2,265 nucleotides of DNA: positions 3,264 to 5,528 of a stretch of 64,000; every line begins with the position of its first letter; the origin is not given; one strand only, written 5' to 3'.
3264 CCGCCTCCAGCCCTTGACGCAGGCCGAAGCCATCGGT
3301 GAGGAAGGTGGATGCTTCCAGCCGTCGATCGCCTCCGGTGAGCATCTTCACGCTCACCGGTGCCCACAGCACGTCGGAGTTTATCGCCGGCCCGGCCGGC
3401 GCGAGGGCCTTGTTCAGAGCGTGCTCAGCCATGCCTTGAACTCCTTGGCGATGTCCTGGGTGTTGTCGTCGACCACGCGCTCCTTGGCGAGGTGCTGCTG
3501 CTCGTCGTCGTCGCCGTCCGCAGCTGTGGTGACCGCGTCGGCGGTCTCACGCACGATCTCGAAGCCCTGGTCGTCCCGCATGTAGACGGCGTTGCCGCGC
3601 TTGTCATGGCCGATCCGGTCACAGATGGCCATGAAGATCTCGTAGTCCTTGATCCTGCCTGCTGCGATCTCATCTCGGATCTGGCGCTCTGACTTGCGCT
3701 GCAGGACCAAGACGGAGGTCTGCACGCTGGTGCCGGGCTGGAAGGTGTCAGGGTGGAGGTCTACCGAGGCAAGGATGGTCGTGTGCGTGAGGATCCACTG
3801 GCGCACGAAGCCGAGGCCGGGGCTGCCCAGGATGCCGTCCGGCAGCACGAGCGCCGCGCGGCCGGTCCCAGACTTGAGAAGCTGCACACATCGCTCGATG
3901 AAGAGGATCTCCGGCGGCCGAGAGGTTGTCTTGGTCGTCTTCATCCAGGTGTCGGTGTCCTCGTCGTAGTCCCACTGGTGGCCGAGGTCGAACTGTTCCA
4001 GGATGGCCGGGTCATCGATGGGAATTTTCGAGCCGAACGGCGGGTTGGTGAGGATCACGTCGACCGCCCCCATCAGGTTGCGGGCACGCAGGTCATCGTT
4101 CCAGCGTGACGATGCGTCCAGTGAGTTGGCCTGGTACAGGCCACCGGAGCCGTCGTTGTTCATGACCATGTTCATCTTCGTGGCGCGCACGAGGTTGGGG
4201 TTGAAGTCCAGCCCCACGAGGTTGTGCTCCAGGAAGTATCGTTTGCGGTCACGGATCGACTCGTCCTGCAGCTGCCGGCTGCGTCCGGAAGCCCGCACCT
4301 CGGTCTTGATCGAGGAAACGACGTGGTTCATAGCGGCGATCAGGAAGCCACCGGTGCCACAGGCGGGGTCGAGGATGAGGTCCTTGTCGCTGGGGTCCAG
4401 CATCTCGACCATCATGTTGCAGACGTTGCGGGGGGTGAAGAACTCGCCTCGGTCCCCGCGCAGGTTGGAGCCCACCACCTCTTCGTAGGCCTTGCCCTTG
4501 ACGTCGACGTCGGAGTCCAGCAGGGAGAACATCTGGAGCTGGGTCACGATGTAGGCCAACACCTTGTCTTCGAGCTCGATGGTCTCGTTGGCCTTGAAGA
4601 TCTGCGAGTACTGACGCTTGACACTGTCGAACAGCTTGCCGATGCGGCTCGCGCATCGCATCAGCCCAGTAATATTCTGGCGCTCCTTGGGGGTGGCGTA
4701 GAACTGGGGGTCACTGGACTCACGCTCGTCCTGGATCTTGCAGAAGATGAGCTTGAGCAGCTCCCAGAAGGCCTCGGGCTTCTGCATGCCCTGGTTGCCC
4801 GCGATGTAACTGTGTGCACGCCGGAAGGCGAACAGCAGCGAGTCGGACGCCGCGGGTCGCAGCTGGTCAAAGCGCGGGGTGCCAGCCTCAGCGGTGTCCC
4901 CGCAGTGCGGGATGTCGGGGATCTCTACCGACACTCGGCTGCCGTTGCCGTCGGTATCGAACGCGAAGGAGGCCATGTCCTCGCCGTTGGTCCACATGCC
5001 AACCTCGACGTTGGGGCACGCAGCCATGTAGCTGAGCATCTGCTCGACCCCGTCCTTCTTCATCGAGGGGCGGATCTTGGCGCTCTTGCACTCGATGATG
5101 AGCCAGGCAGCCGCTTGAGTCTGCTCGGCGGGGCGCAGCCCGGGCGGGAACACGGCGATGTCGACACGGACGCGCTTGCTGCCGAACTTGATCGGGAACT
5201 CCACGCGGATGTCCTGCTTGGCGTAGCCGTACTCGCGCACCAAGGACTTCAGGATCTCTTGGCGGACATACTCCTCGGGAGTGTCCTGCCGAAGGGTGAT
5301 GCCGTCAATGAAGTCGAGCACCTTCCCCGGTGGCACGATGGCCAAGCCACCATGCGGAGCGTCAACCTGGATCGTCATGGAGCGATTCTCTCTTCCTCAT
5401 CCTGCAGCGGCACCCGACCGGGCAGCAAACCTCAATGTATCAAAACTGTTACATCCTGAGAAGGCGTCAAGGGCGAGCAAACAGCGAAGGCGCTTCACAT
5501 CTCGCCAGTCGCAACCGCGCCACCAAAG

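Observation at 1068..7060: Defence/anti-defence cargo on a serine-integrase element: fused nuclease-MTase + S subunit + XRE + Cys-rich ArdA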

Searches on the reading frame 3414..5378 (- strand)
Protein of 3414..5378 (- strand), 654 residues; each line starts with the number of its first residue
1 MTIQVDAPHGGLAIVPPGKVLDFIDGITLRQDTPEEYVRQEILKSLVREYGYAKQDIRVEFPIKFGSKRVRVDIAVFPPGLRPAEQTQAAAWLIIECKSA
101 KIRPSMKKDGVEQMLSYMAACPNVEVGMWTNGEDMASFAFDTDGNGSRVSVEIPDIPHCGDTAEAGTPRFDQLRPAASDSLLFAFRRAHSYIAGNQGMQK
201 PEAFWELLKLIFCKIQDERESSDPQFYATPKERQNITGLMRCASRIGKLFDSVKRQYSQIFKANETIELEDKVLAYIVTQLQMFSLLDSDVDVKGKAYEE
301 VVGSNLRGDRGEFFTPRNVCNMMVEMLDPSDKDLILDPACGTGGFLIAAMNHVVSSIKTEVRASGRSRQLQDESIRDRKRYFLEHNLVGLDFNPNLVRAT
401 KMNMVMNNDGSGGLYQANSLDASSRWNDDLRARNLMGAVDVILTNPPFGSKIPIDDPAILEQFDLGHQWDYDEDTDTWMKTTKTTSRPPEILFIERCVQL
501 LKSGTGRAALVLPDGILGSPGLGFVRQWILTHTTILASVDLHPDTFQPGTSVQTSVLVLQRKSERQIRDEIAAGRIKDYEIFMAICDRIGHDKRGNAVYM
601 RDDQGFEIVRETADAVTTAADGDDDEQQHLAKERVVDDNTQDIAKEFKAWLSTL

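Call 3: search_protein_families(library=pfam, proteins=[window:3414-5378:-], max_evalue=0.01)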
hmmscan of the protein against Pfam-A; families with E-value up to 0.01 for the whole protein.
window:3414-5378:- (654 aa): 4 families
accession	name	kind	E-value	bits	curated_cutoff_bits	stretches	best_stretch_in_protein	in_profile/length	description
PF02384.22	N6_Mtase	-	5.1e-32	111.9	20.4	1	291-565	3-236/311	N-6 DNA Methylase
PF13588.12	HSDR_N_2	-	1.6e-23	83.3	25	1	34-157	1-110/110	Type I restriction enzyme R protein N terminus (HSDR_N)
PF01170.24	UPF0020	-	1.2e-12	48.4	22.3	1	322-452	19-135/197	RMKL-like, methyltransferase domain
PF07669.17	Eco57I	-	4.3e-07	30.6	25.3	1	385-541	1-165/171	Eco57I restriction-modification methylase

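Call 4: search_protein_families(library=ncbifam, proteins=[window:3414-5378:-], max_evalue=0.01)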
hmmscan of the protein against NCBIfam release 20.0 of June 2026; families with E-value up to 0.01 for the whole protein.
window:3414-5378:- (654 aa): 7 families
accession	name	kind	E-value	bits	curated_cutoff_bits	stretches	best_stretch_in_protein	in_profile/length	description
NF047738.1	antiphage_MADS2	equivalog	2e-188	627.7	720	1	18-649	4-653/654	methylation-associated defense system DNA methyltransferase MAD2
TIGR00497.1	hsdM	equivalog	1e-08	34.4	242.75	1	269-355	156-245/515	type I restriction-modification system subunit M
TIGR02987.1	met_A_Alw26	exception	5.2e-08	32.1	353.5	1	310-455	3-130/523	Alw26I/Eco31I/Esp3I family type II restriction adenine-specific DNA-methyltransferase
NF033455.1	BREX_6_MTaseX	exception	5.9e-08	30.7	900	1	312-400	308-392/1319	BREX-6 system adenine-specific DNA-methyltransferase PglX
NF040721.1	Trm14_Arch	equivalog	1.3e-06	27.8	280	1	319-452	179-303/370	tRNA (guanine(6)-N2)-methyltransferase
TIGR01177.1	TIGR01177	hypoth_equivalog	2.7e-05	23.6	316.55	1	321-349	172-200/330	TIGR01177 family methyltransferase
NF033452.1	BREX_1_MTaseX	exception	0.00035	18.5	500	0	492-568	545-623/1210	BREX-1 system adenine-specific DNA-methyltransferase PglX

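Call 5: search_protein_families(library=padloc, proteins=[window:3414-5378:-], max_evalue=0.01)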
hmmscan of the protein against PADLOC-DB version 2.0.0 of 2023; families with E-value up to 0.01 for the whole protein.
window:3414-5378:- (654 aa): 64 families (the best 25 are shown)
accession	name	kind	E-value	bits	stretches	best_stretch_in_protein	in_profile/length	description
PDLC03318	MTase_II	-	4.8e-150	499.2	2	31-422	31-461/723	Type II methyltransferase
PDLC03034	MTase_I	-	7.3e-75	250.6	3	202-430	219-443/672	Type I methyltransferase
PDLC03018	MTase_I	-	8.3e-63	210.9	3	32-364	22-360/749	Type I methyltransferase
PDLC04134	mad2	-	3.6e-62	208.8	1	33-651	3-488/492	mads_2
PDLC03030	MTase_I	-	3.1e-57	192.5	1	26-562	42-582/670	Type I methyltransferase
PDLC03021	MTase_I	-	7e-47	158.4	1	254-563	105-379/491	Type I methyltransferase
PDLC03218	MTase_II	-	3.9e-41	139.2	1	180-602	127-515/532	Type II methyltransferase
PDLC03026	MTase_I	-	5.9e-37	125.9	1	197-565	21-359/487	Type I methyltransferase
PDLC03025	MTase_I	-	2.5e-30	103.7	1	295-564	145-374/569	Type I methyltransferase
PDLC03317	MTase_II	-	5e-27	92.6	1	270-600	256-563/831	Type II methyltransferase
PDLC03357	MTase_II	-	1.8e-22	77.5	1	183-563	6-336/620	Type II methyltransferase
PDLC03031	MTase_I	-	2.6e-19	67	1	268-564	136-406/834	Type I methyltransferase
PDLC03616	REase_MTase_IIG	-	1e-17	61.8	1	253-449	331-519/721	Type IIG restriction enzyme-methyltransferase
PDLC03023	MTase_I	-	7.3e-17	59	2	487-592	573-689/716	Type I methyltransferase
PDLC03035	MTase_I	-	1.1e-15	55.2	1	267-356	128-219/653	Type I methyltransferase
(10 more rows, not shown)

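Call 7: search_solved_structures(query=window:3414-5378:-, max_evalue=0.001, show_alignments=1)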
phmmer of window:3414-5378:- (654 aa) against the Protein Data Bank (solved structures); distinct sequences matched with E-value up to 0.001: 12.
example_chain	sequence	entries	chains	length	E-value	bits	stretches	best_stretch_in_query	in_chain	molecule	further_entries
8w0p_A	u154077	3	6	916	1.1e-27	99.9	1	185-568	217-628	RM.BsaXI | site-specific DNA-methyltransferase (adenine-specific)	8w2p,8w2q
3ufb_A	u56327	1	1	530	4.3e-18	68.2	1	294-562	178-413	Type I restriction-modification system methyltransferase subunit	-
2okc_A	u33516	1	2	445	4.5e-18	68.1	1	273-531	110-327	Type I restriction enzyme StySJI M protein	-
7vru_A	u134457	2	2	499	7.4e-16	60.8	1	269-378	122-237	Site-specific DNA-methyltransferase (adenine-specific)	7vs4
5ybb_A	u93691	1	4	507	9.8e-15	57.1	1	277-449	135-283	Type I restriction-modification system methyltransferase subunit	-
2y7c_B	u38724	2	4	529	1.7e-12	49.8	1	291-451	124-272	TYPE I RESTRICTION ENZYME ECOKI M PROTEIN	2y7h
2ar0_A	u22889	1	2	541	1.8e-12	49.6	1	292-451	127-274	Type I restriction enzyme EcoKI M protein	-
7eew_A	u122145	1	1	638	9.3e-09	37.4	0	307-353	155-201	Type I restriction-modification system methyltransferase subunit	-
7vru_B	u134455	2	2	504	1.7e-07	33.2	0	269-352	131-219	Site-specific DNA-methyltransferase (adenine-specific)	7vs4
7bst_D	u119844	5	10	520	6.5e-07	31.3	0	281-352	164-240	Type I restriction enzyme EcoR124II M protein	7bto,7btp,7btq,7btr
3khk_A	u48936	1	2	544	6.8e-07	31.2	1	291-451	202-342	Type I restriction-modification system methylation subunit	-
3lkd_A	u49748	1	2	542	3.8e-05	25.5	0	262-351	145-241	Type I restriction-modification system methyltransferase subunit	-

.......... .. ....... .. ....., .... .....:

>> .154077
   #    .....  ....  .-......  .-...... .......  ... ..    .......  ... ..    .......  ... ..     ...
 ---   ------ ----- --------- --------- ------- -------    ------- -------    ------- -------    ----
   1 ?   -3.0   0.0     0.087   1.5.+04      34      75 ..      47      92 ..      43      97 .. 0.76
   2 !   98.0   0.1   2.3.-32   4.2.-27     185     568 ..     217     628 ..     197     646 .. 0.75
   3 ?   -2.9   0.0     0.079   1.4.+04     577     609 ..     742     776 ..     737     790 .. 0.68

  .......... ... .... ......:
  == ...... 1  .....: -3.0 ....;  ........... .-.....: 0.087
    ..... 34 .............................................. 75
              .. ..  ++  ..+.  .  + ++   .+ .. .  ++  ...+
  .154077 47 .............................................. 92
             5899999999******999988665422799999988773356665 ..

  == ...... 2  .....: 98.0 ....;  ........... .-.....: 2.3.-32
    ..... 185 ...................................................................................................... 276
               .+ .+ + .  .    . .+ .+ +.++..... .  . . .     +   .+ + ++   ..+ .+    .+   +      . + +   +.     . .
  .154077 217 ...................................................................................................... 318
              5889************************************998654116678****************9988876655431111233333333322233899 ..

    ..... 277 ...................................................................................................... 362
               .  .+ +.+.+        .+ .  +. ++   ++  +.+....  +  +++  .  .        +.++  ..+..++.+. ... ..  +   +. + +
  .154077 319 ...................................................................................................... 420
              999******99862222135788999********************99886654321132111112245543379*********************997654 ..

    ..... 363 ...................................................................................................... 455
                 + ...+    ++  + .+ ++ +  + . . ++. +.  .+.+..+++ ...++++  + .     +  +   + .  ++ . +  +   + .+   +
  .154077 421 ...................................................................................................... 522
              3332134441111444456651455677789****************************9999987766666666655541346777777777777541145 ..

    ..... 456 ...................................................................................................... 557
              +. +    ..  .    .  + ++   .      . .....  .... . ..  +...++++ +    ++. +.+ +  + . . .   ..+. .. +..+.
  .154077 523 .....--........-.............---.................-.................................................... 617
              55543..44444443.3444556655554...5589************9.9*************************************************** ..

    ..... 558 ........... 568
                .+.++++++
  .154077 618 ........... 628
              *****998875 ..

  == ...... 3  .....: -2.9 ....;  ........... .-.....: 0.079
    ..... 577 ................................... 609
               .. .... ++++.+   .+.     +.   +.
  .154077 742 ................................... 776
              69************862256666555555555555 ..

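Call 12: find_encoding_contigs(protein=window:3414-5378:-, flank=10000, max_places=6)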
Protein window:3414-5378:- (654 aa): 1 contig read that carries it; 1 place shown.
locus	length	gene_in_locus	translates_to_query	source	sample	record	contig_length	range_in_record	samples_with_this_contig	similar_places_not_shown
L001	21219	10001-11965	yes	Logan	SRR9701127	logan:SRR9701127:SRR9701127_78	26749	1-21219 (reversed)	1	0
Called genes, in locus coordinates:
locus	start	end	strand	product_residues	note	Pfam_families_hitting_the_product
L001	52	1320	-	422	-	PF00291:PALP, PF00585:Thr_dehydrat_C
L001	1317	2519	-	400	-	PF02646:RmuC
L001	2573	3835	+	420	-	-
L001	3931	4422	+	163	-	PF04191:PEMT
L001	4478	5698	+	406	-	-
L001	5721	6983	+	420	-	PF02127:Peptidase_M18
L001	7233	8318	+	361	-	PF01926:MMR_HSR1, PF02421:FeoB_N, PF02824:TGS (faint), PF06071:YchF-GTPase_C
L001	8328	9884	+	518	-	PF00239:Resolvase, PF07508:Recombinase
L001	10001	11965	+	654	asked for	PF13588:HSDR_N_2, PF02384:N6_Mtase, PF01170:UPF0020, PF07669:Eco57I (weak)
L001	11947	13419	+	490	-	-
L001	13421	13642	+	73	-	PF13744:HTH_37 (weak), PF13560:HTH_31, PF01381:HTH_3, PF13443:HTH_26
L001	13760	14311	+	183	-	PF07275:ArdA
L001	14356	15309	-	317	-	-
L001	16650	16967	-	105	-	-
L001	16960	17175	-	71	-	PF11523:DUF3223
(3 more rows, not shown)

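Call 13: find_homologous_proteins(query=window:3414-5378:-, max_evalue=1e-20)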
Query window:3414-5378:- (654 aa): 7891 proteins with E <= 1e-20 among 8000 candidates; the best 120 are listed.
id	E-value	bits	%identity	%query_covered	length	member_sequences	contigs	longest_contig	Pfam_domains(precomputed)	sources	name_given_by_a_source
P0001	0.0e+0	1448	96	100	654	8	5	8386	PF02384.23,PF07669.18,PF01170.25,PF13588.13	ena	-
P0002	0.0e+0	1383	91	99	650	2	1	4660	PF02384.23,PF07669.18,PF01170.25,PF13588.13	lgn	-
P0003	0.0e+0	1380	91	100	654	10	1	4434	PF02384.23,PF07669.18,PF01170.25,PF13588.13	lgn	-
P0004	0.0e+0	1347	88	100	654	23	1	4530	PF02384.23,PF07669.18,PF01170.25,PF13588.13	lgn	-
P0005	0.0e+0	1337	88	100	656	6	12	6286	PF02384.23,PF07669.18,PF01170.25,PF13588.13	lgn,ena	-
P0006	0.0e+0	1334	88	100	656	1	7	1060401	PF02384.23,PF07669.18,PF01170.25,PF13588.13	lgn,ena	-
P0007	0.0e+0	1334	88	100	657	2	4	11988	PF02384.23,PF07669.18,PF01170.25,PF13588.13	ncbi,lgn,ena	-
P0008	0.0e+0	1333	87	100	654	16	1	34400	PF02384.23,PF07669.18,PF01170.25,PF13588.13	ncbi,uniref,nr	ncbi:N-6 DNA methylase [Microbacterium sp. B35-04]|uniref:N-6 DNA methylase n=1 Tax=Microbacterium s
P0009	0.0e+0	1331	88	100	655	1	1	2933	PF02384.23,PF07669.18,PF01170.25,PF13588.13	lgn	-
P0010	0.0e+0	1323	86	100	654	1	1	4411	PF02384.23,PF07669.18,PF01170.25,PF13588.13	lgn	-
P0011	0.0e+0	1316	85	100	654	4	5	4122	PF02384.23,PF07669.18,PF01170.25,PF13588.13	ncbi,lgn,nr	ncbi:MAG: N-6 DNA methylase [Brevibacterium sp.]|nr:N-6 DNA methylase [Brevibacterium sp.]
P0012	0.0e+0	1309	85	100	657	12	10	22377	PF02384.23,PF07669.18,PF01170.25,PF13588.13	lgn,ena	-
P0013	0.0e+0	1307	86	100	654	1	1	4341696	PF02384.23,PF01170.25,PF13588.13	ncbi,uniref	ncbi:N-6 DNA methylase [Gordonia sp. SND2]|uniref:N-6 DNA methylase n=1 Tax=Gordonia sp. SND2 TaxID=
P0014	0.0e+0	1306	85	100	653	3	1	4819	PF02384.23,PF07669.18,PF01170.25,PF13588.13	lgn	-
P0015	0.0e+0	1302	85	100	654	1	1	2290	PF02384.23,PF07669.18,PF01170.25,PF13588.13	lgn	-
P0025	0.0e+0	1288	85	100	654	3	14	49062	PF02384.23,PF07669.18,PF01170.25,PF13588.13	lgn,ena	-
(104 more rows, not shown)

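Call 17: find_related_loci(query=A1, collection=genome_contigs, flank=10000)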
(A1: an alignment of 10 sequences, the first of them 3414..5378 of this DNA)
Query A1 (654 aa) in genome_contigs; peptide patterns used: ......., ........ (x = any residue, [..] = any of these).
600 stretches matched a pattern (row limit reached: there are more); 445 encode a relative of the query (tblastn E <= 1e-3); the best 80 are kept; 80 distinct loci.
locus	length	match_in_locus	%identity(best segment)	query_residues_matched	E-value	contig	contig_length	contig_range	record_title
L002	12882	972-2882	60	14-652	0e+0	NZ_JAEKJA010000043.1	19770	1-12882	Acuticoccus mangrovi strain B2012 contig43, whole genome shotgun sequence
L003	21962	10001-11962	85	1-654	0e+0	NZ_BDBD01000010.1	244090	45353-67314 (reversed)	Nocardia coubleae NBRC 108252, whole genome shotgun sequence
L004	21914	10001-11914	61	14-652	0e+0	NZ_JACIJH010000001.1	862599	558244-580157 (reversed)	Sphingopyxis panaciterrulae strain DSM 27163 Ga0373341_01, whole genome shotgun sequence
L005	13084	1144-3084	59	3-651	0e+0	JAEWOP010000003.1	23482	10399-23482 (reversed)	MAG: Proteobacteria bacterium isolate OH_SBlB_68 k127_1369421, whole genome shotgun sequence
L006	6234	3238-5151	60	14-652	0e+0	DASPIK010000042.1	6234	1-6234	MAG TPA_asm: Terriglobales bacterium isolate SMAG_U11981 k141_43530, whole genome shotgun sequence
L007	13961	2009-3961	59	1-652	0e+0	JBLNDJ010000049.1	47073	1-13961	MAG: Acidobacteriota bacterium isolate MAG102 PRJNA950955_bin11_renamed_48, whole genome shotgun sequence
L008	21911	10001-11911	60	14-652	0e+0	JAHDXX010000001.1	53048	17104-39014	MAG: Sphingomonadaceae bacterium isolate PRO20 NODE_1342_length_53048_cov_5.418338, whole genome shotgun sequence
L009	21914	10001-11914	60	14-652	0e+0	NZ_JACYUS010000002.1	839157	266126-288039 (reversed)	Sphingomonas sp. CFBP 13728 strain CFBP13728 CFBP1372802, whole genome shotgun sequence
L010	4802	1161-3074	61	14-652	0e+0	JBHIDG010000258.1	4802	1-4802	MAG: Woeseia sp. isolate Baj_3_bin.14 NODE_5407_length_4802_cov_4.987992, whole genome shotgun sequence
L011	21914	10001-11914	60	14-652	0e+0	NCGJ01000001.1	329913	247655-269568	MAG: Hydrogenophilales bacterium 28-61-23 04302015_28_scaffold_2, whole genome shotgun sequence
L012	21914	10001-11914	61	14-652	0e+0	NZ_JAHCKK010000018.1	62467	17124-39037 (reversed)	MAG: Hydrogenophaga sp. isolate TGS_PRO27 PRO27_18, whole genome shotgun sequence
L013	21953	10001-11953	59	2-652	0e+0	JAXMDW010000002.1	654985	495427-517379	MAG: Sphingomonadaceae bacterium isolate STL-PRO46 C1.272.fa-2, whole genome shotgun sequence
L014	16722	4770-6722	59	2-652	0e+0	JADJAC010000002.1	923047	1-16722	MAG: Sphingomonadales bacterium isolate AalW_18-Q3-R10-53_BATAC.245 tig00002200-10-9228530, whole genome shotgun sequenc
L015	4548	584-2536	60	1-652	0e+0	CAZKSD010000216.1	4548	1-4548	MAG TPA_asm: uncultured Dechloromonas sp. isolate binchicken_co197_443 genome assembly, contig: NODE_41180_length_4548_c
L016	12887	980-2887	60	14-651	0e+0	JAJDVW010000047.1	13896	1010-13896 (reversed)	MAG: Pseudomonadales bacterium isolate jk18x22bins.7 k141_313678, whole genome shotgun sequence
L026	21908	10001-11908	59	14-651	0e+0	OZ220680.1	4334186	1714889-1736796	MAG: Pseudomonadales bacterium isolate da3e3f05-4c24-4fb5-b36e-3680706d581c genome assembly, chromosome: 1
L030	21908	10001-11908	58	14-651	0e+0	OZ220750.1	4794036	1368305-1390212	MAG: Alphaproteobacteria bacterium isolate e85b98a5-d515-444b-a553-27111d8e7dd0 genome assembly, chromosome: 1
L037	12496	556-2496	58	13-650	0e+0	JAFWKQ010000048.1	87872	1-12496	MAG: Atopobiaceae bacterium isolate RGIG5826 Sheep_Jejunum-1__c81662, whole genome shotgun sequence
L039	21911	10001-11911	58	14-651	0e+0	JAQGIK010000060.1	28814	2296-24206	MAG: Caulobacter sp. isolate RYN_457 scaffold_447354, whole genome shotgun sequence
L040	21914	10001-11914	58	14-652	0e+0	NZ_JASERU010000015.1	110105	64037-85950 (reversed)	Fulvimonas sp. R45 NODE_15_length_110105_cov_81.342563, whole genome shotgun sequence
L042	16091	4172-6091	59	14-654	0e+0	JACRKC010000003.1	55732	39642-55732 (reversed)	MAG: Verrucomicrobia bacterium isolate NC_groundwater_1845_Pr3_B-0.1um_67_23 SR-2_scaffold_141_123134, whole genome shot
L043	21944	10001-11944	58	13-650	0e+0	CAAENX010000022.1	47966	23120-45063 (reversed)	MAG TPA_asm: uncultured Collinsella sp., isolate HGM04201, WGS project CAAENX010000000 data, contig: ERS537327_7_k99_903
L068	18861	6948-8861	57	14-652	0e+0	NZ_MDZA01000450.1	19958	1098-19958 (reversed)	Hymenobacter coccineus strain CCM 8649 NODE_91_length_19958_cov_192.498_ID_181, whole genome shotgun sequence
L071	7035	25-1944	56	14-652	0e+0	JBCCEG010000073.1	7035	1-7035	MAG: Myxococcota bacterium isolate P01_B01_bin.101 k141_2353090_length_7035_cov_148.6323, whole genome shotgun sequence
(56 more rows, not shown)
